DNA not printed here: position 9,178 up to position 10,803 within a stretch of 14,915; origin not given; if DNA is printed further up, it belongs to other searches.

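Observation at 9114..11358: A 2.2 kb low-GC three-gene island wedged between exbD and yhcC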

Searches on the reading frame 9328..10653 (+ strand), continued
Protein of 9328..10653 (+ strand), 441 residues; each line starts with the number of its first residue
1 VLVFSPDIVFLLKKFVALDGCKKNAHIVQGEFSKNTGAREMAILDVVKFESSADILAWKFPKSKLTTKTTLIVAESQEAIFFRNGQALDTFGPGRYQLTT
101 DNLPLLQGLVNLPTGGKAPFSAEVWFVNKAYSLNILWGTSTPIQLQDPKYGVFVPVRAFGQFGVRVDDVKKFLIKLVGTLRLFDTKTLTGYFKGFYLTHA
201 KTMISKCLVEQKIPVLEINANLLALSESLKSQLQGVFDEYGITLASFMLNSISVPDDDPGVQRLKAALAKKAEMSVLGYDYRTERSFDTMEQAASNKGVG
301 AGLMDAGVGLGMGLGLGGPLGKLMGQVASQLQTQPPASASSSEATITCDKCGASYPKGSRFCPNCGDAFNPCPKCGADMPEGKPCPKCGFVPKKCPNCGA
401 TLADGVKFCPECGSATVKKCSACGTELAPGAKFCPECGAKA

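Call 79: search_protein_families(library=pfam, alignment_id=A8, max_evalue=0.001)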
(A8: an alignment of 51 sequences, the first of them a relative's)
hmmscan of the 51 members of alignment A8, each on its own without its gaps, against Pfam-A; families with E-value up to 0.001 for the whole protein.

A. member 1, L085:5551-5820:+ (90 aa): 0 families

B. families by the number of members that match (of 51 scanned): 56 families (the first 25 are shown)
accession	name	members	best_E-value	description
PF13240.11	Zn_Ribbon_1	5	1.1e-07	zinc-ribbon domain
PF00589.27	Phage_integrase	4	1.2e-30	Phage integrase family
PF02899.23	Phage_int_SAM_1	3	2.2e-07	Phage integrase, N-terminal SAM-like domain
PF13495.12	Phage_int_SAM_4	2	1.4e-06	Phage integrase, N-terminal SAM-like domain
PF13248.11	Zn_ribbon_3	2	1.9e-06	zinc-ribbon domain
PF12773.13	DZR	2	0.00017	Double zinc ribbon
PF13102.12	Phage_int_SAM_5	2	0.00037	Phage integrase SAM-like domain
PF01645.23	Glu_synthase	1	1.1e-95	Conserved region in glutamate synthase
PF13635.12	DUF4143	1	3.4e-50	Domain of unknown function (DUF4143)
PF07553.16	Lipoprotein_Ltp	1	1e-38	Host cell surface-exposed lipoprotein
PF00005.33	ABC_tran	1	4.5e-38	ABC transporter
PF00587.30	tRNA-synt_2b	1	1.4e-37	tRNA synthetase class II core domain (G, H, P, S and T)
PF08840.17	BAAT_C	1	1.6e-30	BAAT / Acyl-CoA thioester hydrolase C terminal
PF03764.24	EFG_IV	1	1.3e-29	Elongation factor G, domain IV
PF01609.27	DDE_Tnp_1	1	7.5e-28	Transposase DDE domain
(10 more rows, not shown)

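Call 85: search_dna_similar(query=window:9448-10650:+, collection=plasmids, mode=protein, max_rows=15)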
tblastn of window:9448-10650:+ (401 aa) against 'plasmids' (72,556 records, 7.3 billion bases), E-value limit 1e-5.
Records with a match: 160; places in all: 160; records where one place covers at least 80% of the query: 3.
Best place of each record, by identity: <60% 160.
By first word of the organism name: Ralstonia 134; Paracoccus 5; Vibrio 3; Novosphingobium 3; Burkholderia 3; Cupriavidus 3; Nocardia 2; Butyrivibrio 1; Bacteroides 1; Tsukamurella 1; and 4 more.
By predicted mobility (MOB-suite, as given by PLSDB): mobilizable 105; non-mobilizable 49; conjugative 6.
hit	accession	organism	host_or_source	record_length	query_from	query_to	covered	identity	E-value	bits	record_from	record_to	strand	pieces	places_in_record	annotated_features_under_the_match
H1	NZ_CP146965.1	Butyrivibrio fibrisolvens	Bovinae,Bovine rumen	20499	1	349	87%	36.1%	9e-65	231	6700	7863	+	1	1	SPFH domain-containing protein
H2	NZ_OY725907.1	Bacteroides finegoldii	-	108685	2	257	64%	38.2%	2e-53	198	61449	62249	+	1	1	SPFH domain-containing protein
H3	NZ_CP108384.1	Nocardia sp. NBC_01327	-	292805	10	374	91%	24.9%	2e-22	107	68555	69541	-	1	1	SPFH domain-containing protein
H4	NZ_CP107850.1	Nocardia sp. NBC_00511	-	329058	10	349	85%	25.4%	5e-18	94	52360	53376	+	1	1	SPFH domain-containing protein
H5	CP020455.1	Vibrio coralliilyticus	Crassostrea gigas (Pacific ...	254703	4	257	63%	32.4%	4e-32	135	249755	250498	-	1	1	none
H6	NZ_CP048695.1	Vibrio coralliilyticus OCN008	coral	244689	4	257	63%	32.4%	6e-32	135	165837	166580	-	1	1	SPFH domain-containing protein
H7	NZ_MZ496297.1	Vibrio sp.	-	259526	4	257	63%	32.4%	6e-32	135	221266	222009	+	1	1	SPFH domain-containing protein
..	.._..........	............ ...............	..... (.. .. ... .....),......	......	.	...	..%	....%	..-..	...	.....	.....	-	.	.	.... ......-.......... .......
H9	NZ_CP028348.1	Novosphingobium sp. THN1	cell culture,surface water of Lake Taihu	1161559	4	256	63%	31.1%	3e-28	124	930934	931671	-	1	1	record has no annotation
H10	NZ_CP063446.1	Novosphingobium sp. ES2-1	mixed culture,activated sludge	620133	4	256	63%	30.7%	2e-26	119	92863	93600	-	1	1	SPFH domain-containing protein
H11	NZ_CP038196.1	Paracoccus versutus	single cell,soil adjacent to the roots ...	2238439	1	238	59%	31.7%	7e-30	129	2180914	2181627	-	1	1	none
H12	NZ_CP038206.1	Paracoccus pantotrophus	single cell,soil associated with ...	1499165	1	238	59%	31.3%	6e-30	129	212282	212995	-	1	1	none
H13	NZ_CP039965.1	Pseudorhodobacter turbinis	single bacterial isolate,Turban shell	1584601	4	238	59%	31.5%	1e-33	140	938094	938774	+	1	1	record has no annotation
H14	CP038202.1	Paracoccus ferrooxidans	single cell,bioreactor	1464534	4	238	59%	31.5%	3e-29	127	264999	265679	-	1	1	SPFH domain-containing protein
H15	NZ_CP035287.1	Paracoccus versutus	whole organism,soil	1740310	4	238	59%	31.5%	3e-29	127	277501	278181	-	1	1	none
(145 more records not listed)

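Call 86: search_dna_similar(query=window:9448-10650:+, collection=phages, mode=protein, max_rows=15)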
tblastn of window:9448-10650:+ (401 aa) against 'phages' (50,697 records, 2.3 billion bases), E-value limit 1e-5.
Records with a match: 2; places in all: 2; records where one place covers at least 80% of the query: 0.
Best place of each record, by identity: <60% 2.
By first word of the organism name: Bacteriophage 2.
By host as written in the record: - 2.
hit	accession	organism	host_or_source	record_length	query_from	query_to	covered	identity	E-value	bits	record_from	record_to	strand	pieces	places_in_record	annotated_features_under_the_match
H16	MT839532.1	Bacteriophage sp.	human fecal samples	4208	10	227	54%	29.0%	7e-20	98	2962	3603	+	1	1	record has no annotation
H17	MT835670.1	Bacteriophage sp.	human fecal samples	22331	10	230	55%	25.4%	3e-11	71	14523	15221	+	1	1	record has no annotation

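Call 87: get_annotated_region(hit=H1, flank=4000)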
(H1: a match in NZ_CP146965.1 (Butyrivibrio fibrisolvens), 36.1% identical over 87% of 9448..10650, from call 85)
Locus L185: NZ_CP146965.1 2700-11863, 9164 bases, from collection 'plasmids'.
description: Butyrivibrio fibrisolvens strain D1 plasmid pNP21, complete sequence
organism: Butyrivibrio fibrisolvens (NCBI taxid 831)
taxonomy: Bacteria; Bacillota; Clostridia; Lachnospirales; Lachnospiraceae; Butyrivibrio; Butyrivibrio fibrisolvens
host: -; source: Bovinae,Bovine rumen; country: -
typing (MOB-suite, as given by PLSDB): non-mobilizable
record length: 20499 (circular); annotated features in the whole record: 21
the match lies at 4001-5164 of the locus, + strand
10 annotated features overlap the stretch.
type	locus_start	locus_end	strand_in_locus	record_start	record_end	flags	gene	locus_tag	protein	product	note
CDS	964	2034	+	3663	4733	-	-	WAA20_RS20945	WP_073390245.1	restriction endonuclease subunit S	GO:0006304 - DNA modification [Evidence IEA]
CDS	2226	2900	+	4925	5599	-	-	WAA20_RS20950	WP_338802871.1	recombinase family protein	GO:0006310 - DNA recombination [Evidence IEA]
CDS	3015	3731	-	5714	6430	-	-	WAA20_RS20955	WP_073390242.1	hypothetical protein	-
CDS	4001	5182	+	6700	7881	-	-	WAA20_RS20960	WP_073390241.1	SPFH domain-containing protein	-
CDS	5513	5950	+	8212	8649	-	-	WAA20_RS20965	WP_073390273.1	hypothetical protein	-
CDS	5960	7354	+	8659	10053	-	-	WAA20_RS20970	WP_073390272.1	hypothetical protein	-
CDS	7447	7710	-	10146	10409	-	-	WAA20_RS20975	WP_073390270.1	Txe/YoeB family addiction module toxin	GO:0008219 - cell death [Evidence IEA]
CDS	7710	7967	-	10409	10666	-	-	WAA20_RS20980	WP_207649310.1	type II toxin-antitoxin system RelB/DinJ family antitoxin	GO:0006355 - regulation of DNA-templated transcription [Evidence IEA]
CDS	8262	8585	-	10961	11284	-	-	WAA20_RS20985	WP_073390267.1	ArdC-like ssDNA-binding domain-containing protein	-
CDS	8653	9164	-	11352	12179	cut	-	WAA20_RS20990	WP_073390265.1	DUF5688 family protein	-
